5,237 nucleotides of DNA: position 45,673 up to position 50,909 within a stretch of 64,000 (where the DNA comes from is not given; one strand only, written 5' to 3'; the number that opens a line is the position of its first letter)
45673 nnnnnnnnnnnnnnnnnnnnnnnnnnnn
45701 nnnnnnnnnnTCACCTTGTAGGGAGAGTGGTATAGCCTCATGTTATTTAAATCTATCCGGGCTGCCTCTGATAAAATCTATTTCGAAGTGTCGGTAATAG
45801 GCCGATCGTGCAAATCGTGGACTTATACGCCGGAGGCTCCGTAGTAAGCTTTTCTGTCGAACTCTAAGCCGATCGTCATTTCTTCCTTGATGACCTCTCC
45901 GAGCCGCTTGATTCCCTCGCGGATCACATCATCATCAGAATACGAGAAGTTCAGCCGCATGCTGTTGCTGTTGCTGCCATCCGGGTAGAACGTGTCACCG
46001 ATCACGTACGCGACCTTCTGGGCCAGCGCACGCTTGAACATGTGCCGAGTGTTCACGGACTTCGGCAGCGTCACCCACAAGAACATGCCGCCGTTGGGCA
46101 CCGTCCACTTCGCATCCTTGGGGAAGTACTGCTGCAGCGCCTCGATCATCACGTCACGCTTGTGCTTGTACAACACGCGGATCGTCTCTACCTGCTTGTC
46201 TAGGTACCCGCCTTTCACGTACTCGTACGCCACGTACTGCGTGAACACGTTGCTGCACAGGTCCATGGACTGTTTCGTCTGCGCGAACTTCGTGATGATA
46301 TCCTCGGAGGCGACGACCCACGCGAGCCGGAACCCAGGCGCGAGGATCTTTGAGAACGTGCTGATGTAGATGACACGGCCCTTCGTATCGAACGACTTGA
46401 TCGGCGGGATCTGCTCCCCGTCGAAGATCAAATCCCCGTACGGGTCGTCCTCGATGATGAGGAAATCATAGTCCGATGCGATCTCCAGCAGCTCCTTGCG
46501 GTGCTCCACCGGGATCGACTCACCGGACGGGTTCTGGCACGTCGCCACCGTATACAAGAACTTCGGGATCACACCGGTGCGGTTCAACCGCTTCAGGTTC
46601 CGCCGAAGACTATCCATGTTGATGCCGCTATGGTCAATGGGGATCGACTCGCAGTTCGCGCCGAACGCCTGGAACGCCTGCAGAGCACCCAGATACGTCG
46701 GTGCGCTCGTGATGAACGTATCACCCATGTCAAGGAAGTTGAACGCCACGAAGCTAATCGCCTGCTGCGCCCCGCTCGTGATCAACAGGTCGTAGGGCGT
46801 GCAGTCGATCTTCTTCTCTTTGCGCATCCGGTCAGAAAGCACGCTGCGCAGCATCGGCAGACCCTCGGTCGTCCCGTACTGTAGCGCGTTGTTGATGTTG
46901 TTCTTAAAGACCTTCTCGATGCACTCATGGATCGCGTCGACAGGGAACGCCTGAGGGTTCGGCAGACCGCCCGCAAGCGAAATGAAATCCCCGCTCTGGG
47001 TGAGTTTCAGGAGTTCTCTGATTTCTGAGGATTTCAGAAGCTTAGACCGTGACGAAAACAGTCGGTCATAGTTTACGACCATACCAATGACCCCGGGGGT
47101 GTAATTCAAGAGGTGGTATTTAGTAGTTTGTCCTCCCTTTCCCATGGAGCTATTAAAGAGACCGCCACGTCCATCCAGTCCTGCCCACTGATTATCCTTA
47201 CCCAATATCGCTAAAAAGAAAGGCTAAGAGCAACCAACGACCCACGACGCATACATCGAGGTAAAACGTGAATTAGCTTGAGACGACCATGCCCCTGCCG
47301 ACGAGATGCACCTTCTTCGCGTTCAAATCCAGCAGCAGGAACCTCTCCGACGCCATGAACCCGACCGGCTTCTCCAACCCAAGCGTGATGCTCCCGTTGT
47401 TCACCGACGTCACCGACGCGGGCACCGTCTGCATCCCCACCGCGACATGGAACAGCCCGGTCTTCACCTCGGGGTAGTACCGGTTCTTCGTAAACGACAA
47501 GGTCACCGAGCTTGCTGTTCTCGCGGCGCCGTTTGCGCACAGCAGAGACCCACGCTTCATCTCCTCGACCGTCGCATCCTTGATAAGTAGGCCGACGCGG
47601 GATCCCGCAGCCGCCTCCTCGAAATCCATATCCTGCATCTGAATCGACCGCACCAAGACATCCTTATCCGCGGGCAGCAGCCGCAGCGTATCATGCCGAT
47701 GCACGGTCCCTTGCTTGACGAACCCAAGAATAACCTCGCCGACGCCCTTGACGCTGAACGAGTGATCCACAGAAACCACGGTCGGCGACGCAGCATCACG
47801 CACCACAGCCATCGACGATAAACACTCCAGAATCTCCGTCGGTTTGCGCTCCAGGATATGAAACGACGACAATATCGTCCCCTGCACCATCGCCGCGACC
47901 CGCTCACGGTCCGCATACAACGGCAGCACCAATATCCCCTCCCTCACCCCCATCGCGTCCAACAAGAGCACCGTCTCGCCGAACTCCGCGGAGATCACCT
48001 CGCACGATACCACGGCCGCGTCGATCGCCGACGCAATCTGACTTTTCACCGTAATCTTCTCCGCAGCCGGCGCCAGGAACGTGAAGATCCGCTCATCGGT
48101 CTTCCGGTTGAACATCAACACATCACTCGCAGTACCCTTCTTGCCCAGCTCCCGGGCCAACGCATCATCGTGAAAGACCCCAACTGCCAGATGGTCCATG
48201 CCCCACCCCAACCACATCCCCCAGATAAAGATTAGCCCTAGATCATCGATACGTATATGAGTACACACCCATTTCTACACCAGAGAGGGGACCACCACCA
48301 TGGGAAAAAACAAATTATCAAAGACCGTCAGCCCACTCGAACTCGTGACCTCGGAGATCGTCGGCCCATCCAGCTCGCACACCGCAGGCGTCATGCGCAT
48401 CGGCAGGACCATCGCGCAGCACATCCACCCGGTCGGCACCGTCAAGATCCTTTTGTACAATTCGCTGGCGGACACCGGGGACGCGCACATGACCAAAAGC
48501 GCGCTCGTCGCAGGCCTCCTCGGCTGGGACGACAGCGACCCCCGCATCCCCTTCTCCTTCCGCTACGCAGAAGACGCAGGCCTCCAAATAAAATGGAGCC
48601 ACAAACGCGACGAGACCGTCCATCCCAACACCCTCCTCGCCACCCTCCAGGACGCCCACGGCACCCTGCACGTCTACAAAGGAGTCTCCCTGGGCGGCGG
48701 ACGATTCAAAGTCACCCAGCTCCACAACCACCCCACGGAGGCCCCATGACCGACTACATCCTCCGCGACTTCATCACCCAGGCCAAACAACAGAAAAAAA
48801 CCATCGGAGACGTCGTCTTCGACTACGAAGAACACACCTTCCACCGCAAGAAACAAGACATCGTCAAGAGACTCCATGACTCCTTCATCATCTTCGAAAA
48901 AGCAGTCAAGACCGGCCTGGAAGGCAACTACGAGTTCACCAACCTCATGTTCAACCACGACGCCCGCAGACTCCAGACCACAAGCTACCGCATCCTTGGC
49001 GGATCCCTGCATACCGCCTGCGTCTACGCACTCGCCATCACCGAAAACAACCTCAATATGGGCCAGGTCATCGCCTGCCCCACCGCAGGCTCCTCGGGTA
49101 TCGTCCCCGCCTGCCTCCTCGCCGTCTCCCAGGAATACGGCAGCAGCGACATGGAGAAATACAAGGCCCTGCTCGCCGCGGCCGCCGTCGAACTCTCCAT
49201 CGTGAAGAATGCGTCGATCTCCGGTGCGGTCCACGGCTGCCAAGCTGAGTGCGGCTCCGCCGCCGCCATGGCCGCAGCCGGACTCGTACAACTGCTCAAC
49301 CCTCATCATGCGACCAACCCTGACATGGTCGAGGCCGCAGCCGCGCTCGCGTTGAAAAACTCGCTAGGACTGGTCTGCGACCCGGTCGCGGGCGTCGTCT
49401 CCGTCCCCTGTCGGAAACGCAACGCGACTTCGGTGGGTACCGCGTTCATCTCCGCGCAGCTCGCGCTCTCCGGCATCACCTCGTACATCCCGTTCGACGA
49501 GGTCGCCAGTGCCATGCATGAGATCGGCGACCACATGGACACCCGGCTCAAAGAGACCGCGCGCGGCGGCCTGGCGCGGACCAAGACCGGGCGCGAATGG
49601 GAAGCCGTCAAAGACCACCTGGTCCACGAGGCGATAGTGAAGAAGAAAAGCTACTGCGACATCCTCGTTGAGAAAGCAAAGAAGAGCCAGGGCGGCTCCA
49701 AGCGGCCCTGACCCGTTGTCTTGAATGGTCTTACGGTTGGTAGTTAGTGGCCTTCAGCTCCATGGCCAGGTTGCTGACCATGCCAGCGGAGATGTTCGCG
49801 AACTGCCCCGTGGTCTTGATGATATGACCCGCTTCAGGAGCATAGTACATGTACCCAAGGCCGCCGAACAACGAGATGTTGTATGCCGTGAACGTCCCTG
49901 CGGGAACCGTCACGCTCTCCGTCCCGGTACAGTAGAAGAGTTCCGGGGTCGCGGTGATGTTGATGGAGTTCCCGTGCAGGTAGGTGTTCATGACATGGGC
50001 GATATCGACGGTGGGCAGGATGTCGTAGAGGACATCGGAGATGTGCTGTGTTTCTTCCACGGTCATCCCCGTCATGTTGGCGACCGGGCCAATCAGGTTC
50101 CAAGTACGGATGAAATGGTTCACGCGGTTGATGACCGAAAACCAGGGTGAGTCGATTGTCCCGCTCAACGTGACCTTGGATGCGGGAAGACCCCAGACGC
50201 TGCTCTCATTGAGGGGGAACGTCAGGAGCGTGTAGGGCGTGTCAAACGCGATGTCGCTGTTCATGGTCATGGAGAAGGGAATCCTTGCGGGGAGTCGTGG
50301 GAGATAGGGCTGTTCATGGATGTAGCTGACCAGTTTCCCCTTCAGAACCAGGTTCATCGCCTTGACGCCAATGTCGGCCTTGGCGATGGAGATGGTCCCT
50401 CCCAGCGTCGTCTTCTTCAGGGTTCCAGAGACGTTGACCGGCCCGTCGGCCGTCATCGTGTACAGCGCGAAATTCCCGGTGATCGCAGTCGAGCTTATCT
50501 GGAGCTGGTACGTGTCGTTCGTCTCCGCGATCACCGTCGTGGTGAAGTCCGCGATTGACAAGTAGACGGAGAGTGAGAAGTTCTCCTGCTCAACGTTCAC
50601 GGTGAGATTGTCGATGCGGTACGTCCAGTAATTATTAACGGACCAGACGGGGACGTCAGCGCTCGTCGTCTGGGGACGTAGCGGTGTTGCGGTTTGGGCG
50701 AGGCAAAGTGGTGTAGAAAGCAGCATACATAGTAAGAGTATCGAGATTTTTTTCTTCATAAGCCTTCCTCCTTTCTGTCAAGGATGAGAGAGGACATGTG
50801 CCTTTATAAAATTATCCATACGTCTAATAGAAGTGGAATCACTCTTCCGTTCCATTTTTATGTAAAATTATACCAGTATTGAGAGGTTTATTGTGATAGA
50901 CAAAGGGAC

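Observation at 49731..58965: Secreted-protein island next to tRNA-Met: divergent paralogs, a DUF2341-LamG giant protein, a zinc-ribbon MTase and a C39-like secreted protein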

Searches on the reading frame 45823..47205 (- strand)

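Call 9: search_protein_families(library=pfam, proteins=[window:45823-47205:-], max_evalue=0.001)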
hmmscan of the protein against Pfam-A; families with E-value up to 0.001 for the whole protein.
window:45823-47205:- (460 aa): 2 families
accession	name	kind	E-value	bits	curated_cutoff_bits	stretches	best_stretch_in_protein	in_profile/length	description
PF00155.27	Aminotran_1_2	-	9.5e-38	130.7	19.7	1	98-435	28-361/361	Aminotransferase class I and II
PF12897.13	Asp_aminotransf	-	1.9e-08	34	27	1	163-415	126-383/421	Aspartate amino-transferase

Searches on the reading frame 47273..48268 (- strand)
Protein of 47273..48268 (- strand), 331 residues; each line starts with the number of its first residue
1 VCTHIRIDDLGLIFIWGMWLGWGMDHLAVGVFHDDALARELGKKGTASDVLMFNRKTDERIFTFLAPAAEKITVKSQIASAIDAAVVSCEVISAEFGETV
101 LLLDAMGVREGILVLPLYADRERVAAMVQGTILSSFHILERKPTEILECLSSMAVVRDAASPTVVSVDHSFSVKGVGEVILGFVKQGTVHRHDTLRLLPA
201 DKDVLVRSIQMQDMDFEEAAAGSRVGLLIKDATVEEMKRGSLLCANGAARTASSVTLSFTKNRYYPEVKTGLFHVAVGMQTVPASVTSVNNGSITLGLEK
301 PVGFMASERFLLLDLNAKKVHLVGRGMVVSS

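Call 9: search_protein_families(library=pfam, proteins=[window:47273-48268:-], max_evalue=0.001)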
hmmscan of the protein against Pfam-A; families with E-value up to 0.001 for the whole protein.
window:47273-48268:- (331 aa): 1 family
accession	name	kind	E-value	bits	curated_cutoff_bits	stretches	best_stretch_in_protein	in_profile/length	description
PF03144.31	GTP_EFTU_D2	-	1.1e-10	42.2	30.3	1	177-244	1-73/73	Elongation factor Tu domain 2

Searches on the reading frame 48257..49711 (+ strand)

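Call 9: search_protein_families(library=pfam, proteins=[window:48257-49711:+], max_evalue=0.001)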
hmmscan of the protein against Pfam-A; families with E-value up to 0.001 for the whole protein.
window:48257-49711:+ (484 aa): 1 family
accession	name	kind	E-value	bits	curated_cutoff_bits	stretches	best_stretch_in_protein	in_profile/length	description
PF03313.21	SDH_alpha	-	6.9e-65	219.7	26.4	1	179-440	2-260/260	Serine dehydratase alpha chain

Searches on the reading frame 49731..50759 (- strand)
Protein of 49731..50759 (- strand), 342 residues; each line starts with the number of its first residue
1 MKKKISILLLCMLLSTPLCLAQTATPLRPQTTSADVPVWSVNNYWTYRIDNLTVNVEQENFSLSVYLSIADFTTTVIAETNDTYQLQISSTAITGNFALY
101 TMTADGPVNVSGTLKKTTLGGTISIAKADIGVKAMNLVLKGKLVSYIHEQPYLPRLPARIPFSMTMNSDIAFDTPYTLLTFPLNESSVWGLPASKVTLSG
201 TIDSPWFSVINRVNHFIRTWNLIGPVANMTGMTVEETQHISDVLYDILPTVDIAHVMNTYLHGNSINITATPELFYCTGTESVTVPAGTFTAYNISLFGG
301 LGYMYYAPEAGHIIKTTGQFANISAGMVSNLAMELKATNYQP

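Call 5: search_protein_families(library=pfam, proteins=[window:49731-50759:-], max_evalue=0.01)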
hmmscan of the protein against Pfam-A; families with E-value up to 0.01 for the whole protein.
window:49731-50759:- (342 aa): 0 families

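Call 7: search_protein_families(library=ncbifam, proteins=[window:49731-50759:-], max_evalue=0.01)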
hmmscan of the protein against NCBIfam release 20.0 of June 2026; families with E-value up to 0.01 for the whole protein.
window:49731-50759:- (342 aa): 0 families

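Call 22: search_protein_families(library=pfam, proteins=[window:49731-50759:-], max_evalue=10)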
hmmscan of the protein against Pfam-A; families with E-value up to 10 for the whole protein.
window:49731-50759:- (342 aa): 2 families
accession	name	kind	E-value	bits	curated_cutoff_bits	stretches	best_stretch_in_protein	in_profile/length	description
PF21347.3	DUF3108_like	-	0.028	14.7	27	1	278-296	137-155/199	DUF3108-like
PF04357.19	TamB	-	0.043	13.5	22.4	1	92-133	47-79/381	TamB, inner membrane protein subunit of TAM complex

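Call 25: find_homologous_proteins(query=window:49731-50759:-)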
Query window:49731-50759:- (342 aa): 17 proteins with E <= 0.001 among 2072 candidates.
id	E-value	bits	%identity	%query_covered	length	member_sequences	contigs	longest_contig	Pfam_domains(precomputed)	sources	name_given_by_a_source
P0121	8.9e-224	760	100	100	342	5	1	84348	-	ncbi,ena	-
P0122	7.4e-155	533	86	81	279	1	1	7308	-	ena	-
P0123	3.7e-153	528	69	100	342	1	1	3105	-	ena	-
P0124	3.2e-151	521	67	100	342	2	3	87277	-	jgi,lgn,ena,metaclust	metaclust:\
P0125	1.5e-124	434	56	100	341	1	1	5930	-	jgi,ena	-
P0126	7.0e-114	399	53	100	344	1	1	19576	-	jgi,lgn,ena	-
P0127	4.3e-102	360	48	100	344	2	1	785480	-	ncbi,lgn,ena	-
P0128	7.9e-100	352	46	89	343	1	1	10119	-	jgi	jgi:hypothetical protein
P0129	1.6e-91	325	45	91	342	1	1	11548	-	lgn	-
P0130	5.1e-64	235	37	100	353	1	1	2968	-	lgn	-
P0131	5.2e-64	235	37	100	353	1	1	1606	-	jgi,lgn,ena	-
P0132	5.6e-59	218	38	100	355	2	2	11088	-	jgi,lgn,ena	-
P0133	6.3e-59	218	38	100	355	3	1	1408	-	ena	-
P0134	1.7e-58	217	36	99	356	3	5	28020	-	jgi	jgi:hypothetical protein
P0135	3.1e-58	216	37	99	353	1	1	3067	-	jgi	jgi:hypothetical protein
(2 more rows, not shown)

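Call 27: find_encoding_contigs(protein=P0127, flank=10000, max_places=2)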
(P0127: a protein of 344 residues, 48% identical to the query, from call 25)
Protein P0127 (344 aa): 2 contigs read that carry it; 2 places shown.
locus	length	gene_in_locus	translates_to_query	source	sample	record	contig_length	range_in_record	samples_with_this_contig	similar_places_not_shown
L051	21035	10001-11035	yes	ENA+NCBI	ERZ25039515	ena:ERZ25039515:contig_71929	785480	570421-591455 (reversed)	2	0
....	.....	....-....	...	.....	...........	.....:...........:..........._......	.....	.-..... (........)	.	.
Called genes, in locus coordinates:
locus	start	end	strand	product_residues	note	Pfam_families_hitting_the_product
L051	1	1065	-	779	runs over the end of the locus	PF01839:FG-GAP (faint), PF13517:FG-GAP_3 (weak)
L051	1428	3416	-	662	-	PF00801:PKD, PF18911:PKD_4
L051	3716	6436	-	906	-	PF00082:Peptidase_S8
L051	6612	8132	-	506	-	PF07705:CARDB (weak)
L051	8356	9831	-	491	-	PF18911:PKD_4 (weak)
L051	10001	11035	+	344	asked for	-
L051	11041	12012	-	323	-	PF03313:SDH_alpha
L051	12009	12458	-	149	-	PF03315:SDH_beta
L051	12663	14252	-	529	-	PF13229:Beta_helix, PF05048:NosD, PF13229:Beta_helix, PF05048:NosD, PF13229:Beta_helix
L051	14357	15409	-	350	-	PF01266:DAO (faint), PF03486:HI0933_like (weak), PF07992:Pyr_redox_2 (faint), PF13450:NAD_binding_8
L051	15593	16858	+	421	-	PF00155:Aminotran_1_2, PF12897:Asp_aminotransf (weak)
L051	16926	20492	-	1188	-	-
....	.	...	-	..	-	?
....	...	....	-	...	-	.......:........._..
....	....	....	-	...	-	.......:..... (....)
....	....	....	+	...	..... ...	-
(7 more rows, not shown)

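Call 45: search_protein_families(library=pfam, alignment_id=A2, max_evalue=1)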
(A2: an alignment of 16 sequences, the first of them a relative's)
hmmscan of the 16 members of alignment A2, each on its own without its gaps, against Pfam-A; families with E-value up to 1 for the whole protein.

A. member 1, P0121 (342 aa): 2 families
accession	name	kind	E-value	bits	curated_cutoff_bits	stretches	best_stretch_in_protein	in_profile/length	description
PF21347.3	DUF3108_like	-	0.028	14.7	27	1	278-296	137-155/199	DUF3108-like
PF04357.19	TamB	-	0.043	13.5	22.4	1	92-133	47-79/381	TamB, inner membrane protein subunit of TAM complex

B. families by the number of members that match (of 16 scanned): 12 families
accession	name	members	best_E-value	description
PF21347.3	DUF3108_like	8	0.011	DUF3108-like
PF04357.19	TamB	2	0.043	TamB, inner membrane protein subunit of TAM complex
PF18911.6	PKD_4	1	1e-06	PKD domain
PF13620.12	CarboxypepD_reg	1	4.4e-05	Carboxypeptidase regulatory-like domain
PF00801.26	PKD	1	0.00012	PKD domain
PF11306.15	DUF3108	1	0.0094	Protein of unknown function (DUF3108)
PF24842.1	UFD1_N2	1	0.048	Ubiquitin fusion degradation protein UFD1, N-terminal subdomain 2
PF14900.11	DUF4493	1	0.078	Domain of unknown function (DUF4493)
PF13715.12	CarbopepD_reg_2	1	0.12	CarboxypepD_reg-like domain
PF15378.11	DUF4605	1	0.15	Domain of unknown function (DUF4605)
PF00630.25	Filamin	1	0.22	Filamin/ABP280 repeat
PF17883.6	MBG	1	0.26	MBG domain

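Call 46: search_solved_structures(query=A2, max_evalue=10, show_alignments=2)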
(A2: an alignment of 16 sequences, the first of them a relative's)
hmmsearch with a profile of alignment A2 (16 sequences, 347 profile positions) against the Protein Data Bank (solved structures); distinct sequences matched with E-value up to 10: 8.
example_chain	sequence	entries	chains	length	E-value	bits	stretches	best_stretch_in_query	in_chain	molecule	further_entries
4fvs_A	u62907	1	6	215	0.094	14.9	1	284-333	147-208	putative lipoprotein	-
6ag0_A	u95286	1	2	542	0.63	12.2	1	38-70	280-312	Alpha-amylase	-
1hvx_A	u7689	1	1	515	0.83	11.8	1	38-70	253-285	ALPHA-AMYLASE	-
7wu7_4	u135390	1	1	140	1.2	11.3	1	217-254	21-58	Prefoldin subunit 4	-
6nr8_4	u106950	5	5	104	1.3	11.1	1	217-254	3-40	Prefoldin subunit 4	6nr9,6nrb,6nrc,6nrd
1qfh_A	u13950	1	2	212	1.6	10.9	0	80-115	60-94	PROTEIN (GELATION FACTOR)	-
9iom_A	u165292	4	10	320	1.7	10.7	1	219-264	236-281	cUMP-AMP-activated phospholipase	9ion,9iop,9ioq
2n62_L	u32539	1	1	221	1.7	10.7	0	80-115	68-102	gelation factor, secretion monitor chimera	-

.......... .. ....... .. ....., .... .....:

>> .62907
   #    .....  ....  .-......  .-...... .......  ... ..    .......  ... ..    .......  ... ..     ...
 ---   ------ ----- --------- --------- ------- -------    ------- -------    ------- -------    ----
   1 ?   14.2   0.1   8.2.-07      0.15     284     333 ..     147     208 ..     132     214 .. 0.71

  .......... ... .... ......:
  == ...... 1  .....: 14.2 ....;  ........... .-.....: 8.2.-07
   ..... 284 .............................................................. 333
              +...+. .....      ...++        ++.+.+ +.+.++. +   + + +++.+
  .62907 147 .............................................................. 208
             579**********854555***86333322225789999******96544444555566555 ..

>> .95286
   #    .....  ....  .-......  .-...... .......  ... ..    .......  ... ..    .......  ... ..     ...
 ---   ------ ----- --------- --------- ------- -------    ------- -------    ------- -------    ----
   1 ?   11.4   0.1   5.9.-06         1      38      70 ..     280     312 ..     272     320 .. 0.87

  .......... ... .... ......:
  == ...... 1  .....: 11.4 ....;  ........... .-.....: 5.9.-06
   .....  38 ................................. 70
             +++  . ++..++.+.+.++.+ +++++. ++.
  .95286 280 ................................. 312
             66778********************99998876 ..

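Call 69: search_protein_families(library=phrogs, proteins=[window:49731-50759:-], max_evalue=0.01)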
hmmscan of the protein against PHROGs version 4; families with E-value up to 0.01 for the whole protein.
window:49731-50759:- (342 aa): 0 families
